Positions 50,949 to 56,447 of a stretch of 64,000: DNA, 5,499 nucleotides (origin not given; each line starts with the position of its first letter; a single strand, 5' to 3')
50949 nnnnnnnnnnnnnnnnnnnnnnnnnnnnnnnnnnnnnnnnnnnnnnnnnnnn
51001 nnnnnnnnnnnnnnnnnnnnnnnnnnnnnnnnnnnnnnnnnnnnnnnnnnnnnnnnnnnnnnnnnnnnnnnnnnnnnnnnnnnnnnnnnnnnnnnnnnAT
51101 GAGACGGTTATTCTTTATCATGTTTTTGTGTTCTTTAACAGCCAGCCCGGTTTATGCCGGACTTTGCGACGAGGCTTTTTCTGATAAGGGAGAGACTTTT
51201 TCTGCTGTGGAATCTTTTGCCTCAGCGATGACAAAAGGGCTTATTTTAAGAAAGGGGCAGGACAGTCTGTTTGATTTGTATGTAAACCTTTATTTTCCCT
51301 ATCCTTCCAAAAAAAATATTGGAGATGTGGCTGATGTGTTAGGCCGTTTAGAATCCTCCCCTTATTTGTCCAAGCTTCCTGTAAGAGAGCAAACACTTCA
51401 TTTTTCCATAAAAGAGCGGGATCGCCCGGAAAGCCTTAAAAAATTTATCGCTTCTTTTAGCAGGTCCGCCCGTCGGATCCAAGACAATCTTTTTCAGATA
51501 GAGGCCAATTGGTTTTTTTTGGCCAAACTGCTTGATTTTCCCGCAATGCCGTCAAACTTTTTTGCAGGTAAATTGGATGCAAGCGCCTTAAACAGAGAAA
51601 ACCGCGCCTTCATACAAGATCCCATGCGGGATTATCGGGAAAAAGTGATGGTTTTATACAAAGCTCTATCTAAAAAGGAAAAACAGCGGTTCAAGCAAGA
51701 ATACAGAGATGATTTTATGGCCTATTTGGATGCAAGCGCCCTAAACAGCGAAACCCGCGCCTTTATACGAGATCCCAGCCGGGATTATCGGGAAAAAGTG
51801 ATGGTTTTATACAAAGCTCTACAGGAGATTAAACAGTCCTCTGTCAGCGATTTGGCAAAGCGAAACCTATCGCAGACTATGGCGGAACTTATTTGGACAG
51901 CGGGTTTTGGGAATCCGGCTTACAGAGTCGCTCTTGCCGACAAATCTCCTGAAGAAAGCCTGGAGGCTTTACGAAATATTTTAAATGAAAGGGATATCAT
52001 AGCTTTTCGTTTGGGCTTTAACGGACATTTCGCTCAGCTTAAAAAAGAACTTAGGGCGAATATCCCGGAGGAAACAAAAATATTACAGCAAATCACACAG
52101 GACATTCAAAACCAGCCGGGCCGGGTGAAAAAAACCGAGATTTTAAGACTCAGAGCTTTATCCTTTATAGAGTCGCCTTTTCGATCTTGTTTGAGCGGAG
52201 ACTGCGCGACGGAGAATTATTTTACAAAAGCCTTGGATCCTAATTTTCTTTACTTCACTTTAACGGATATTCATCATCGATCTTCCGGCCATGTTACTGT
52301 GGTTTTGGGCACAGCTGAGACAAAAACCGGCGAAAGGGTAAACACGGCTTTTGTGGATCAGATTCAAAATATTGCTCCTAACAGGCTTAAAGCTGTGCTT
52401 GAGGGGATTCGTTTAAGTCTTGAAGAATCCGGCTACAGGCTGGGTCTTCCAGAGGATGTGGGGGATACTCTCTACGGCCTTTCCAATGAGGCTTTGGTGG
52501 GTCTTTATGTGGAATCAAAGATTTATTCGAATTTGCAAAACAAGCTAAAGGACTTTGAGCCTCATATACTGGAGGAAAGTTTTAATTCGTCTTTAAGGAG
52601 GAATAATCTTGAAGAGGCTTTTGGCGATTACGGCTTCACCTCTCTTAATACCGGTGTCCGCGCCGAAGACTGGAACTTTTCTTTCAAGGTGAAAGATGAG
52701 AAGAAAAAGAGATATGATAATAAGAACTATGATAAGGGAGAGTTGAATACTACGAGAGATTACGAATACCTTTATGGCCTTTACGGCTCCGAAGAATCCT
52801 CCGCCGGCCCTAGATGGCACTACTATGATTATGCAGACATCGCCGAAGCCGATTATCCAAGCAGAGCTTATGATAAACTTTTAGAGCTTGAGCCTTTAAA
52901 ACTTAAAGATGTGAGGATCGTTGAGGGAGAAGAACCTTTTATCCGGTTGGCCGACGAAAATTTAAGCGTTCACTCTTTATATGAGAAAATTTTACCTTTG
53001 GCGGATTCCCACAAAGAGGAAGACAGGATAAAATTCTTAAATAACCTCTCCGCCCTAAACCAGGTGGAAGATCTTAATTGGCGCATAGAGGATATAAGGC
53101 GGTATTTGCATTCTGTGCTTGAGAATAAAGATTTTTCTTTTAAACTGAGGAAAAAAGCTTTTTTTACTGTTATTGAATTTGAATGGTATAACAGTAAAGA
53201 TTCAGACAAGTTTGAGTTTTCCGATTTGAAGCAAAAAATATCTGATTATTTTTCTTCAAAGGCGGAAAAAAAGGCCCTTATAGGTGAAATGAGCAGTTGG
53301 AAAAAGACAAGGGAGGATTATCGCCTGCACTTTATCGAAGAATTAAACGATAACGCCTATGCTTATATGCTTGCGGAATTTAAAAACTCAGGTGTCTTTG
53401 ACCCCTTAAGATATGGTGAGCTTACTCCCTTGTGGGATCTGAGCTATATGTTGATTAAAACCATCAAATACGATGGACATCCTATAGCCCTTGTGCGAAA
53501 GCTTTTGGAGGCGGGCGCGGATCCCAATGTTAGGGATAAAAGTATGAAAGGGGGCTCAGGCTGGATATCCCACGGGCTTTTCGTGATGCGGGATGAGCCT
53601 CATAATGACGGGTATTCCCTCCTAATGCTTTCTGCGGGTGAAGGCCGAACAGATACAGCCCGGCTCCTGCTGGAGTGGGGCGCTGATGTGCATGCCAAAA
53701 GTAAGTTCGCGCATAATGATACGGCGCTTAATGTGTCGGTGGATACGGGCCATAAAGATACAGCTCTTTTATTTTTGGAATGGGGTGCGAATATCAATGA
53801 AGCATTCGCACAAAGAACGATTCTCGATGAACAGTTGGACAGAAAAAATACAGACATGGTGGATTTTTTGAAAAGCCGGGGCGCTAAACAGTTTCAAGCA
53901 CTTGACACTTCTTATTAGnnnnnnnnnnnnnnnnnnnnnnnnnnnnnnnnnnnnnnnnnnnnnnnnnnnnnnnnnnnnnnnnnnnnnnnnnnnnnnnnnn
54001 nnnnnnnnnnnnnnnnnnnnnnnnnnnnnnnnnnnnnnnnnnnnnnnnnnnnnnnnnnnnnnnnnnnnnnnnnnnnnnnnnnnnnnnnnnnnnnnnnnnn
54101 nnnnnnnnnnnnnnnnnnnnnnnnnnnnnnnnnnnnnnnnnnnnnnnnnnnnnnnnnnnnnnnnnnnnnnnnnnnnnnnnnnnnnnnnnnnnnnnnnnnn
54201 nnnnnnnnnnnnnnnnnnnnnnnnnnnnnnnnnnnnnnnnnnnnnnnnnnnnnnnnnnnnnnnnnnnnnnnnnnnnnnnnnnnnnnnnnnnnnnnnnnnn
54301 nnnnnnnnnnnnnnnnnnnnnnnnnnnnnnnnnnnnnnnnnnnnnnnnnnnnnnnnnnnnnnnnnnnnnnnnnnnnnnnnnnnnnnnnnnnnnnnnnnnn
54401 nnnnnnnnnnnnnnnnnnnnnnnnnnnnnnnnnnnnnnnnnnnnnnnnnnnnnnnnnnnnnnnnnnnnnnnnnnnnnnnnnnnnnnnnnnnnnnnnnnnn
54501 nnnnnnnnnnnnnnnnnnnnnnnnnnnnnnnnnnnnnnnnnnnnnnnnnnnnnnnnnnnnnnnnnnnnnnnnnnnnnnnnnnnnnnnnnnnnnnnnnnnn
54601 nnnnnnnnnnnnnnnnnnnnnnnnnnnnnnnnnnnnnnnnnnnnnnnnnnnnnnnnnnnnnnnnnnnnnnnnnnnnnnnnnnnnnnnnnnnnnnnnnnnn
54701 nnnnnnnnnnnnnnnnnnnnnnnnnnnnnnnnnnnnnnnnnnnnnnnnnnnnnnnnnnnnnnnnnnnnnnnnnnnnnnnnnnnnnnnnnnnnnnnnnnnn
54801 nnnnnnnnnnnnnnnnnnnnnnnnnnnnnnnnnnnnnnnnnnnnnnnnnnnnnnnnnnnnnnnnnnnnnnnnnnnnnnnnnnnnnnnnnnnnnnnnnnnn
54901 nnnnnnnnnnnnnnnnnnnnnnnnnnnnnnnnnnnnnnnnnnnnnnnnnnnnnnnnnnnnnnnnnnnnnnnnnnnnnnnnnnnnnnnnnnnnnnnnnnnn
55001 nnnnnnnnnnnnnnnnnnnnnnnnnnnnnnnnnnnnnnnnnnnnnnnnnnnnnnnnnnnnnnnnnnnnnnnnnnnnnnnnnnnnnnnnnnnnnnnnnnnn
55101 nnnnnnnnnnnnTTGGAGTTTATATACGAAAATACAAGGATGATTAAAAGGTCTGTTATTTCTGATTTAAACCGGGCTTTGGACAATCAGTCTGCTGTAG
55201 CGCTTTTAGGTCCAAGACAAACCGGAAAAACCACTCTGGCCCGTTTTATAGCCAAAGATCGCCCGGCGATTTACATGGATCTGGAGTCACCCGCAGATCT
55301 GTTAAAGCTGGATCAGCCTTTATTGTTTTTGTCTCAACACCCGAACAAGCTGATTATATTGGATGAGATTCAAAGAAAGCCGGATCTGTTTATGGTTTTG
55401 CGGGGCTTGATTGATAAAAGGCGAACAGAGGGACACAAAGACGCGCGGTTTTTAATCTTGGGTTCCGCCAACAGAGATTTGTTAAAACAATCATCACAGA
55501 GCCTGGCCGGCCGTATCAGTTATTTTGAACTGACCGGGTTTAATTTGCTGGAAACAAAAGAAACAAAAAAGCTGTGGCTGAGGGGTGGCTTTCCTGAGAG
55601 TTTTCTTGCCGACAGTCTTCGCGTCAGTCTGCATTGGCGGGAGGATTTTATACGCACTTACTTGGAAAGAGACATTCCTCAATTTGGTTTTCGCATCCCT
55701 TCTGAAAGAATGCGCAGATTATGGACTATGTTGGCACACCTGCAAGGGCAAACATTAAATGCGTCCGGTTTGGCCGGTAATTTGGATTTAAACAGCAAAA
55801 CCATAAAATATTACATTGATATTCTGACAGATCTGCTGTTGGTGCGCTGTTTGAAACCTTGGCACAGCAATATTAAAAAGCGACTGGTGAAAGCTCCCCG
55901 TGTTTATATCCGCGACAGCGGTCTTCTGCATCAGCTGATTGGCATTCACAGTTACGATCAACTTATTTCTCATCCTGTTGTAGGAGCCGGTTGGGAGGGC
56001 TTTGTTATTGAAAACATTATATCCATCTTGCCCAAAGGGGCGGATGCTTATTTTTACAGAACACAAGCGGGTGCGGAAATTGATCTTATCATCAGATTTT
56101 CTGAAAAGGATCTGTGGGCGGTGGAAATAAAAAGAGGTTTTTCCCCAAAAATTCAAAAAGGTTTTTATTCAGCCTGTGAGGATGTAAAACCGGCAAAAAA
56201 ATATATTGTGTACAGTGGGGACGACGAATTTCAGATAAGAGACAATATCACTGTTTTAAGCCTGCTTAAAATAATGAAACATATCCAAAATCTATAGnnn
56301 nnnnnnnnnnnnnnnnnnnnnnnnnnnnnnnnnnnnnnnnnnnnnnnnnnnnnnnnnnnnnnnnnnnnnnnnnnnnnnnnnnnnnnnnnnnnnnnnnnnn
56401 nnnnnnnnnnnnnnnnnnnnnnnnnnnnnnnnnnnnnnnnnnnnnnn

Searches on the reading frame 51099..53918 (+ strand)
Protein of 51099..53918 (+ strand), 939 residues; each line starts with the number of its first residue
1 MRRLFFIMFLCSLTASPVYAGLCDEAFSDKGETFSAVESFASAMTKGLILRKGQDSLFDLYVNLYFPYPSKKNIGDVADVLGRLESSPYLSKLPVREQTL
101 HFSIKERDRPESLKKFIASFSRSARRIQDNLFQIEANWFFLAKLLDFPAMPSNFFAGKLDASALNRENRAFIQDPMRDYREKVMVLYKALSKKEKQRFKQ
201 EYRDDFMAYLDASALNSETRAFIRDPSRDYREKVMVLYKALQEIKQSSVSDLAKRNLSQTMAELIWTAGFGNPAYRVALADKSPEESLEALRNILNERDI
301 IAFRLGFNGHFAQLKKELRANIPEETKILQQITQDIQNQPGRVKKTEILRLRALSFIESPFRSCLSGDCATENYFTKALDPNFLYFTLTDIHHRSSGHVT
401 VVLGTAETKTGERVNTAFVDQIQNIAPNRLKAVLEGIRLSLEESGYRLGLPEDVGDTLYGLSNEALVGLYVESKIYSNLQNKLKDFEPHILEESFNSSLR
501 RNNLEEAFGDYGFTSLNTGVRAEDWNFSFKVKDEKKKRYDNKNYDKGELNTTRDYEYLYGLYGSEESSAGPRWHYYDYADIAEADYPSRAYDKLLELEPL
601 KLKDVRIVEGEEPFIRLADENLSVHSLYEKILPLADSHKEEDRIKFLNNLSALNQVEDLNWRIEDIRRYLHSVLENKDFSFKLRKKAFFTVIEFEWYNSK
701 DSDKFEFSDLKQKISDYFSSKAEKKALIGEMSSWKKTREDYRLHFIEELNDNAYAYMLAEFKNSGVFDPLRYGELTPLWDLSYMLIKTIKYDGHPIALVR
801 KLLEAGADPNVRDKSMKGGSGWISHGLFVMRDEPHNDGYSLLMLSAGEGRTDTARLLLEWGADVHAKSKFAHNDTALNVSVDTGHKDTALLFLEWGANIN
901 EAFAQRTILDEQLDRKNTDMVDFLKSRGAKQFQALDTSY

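Call 3: search_protein_families(library=pfam, proteins=[window:51099-53918:+], max_evalue=0.01)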
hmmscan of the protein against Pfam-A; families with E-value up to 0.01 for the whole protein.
window:51099-53918:+ (939 aa): 3 families
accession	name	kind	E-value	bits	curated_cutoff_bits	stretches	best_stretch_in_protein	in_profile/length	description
PF00023.36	Ank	-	4.1e-11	42.9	21.1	1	837-868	1-32/33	Ankyrin repeat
PF12796.13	Ank_2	-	3.7e-08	34.2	27.3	1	793-900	8-87/90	Ankyrin repeats (3 copies)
PF13606.12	Ank_3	-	1.9e-06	28.1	22.3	0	837-865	1-29/30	Ankyrin repeat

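Call 16: search_protein_families(library=ncbifam, proteins=[window:51099-53918:+], max_evalue=0.1)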
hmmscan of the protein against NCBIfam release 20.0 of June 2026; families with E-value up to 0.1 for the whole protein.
window:51099-53918:+ (939 aa): 4 families
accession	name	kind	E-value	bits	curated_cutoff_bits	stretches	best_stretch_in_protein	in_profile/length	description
NF041931.2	MzaA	equivalog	0.00036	19.5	800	1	837-897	34-92/726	MZA anti-phage system associated sigma-70 family RNA polymerase sigma factor MzaA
TIGR03042.1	PS_II_psbQ_bact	equivalog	0.002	18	106.9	0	168-204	67-103/142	photosystem II protein PsbQ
NF038240.1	fibro_bind_EfbA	exception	0.028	13.1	1025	1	662-725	222-286/567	fibronectin-binding protein EfbA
NF002783.2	PRK02909.1-1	equivalog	0.044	13.9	90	0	423-475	11-63/105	flagellar transcriptional regulator FlhD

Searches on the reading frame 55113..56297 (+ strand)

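Call 27: search_protein_families(library=pfam, proteins=[window:55113-56297:+], max_evalue=0.001)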
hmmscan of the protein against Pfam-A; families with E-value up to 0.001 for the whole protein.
window:55113-56297:+ (394 aa): 2 families
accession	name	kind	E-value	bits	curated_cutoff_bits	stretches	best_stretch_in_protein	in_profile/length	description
PF13635.12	DUF4143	-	1.5e-44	152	28.1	1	185-341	1-159/160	Domain of unknown function (DUF4143)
PF13173.12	AAA_14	-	4.5e-24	85.3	27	1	26-147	2-127/129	AAA domain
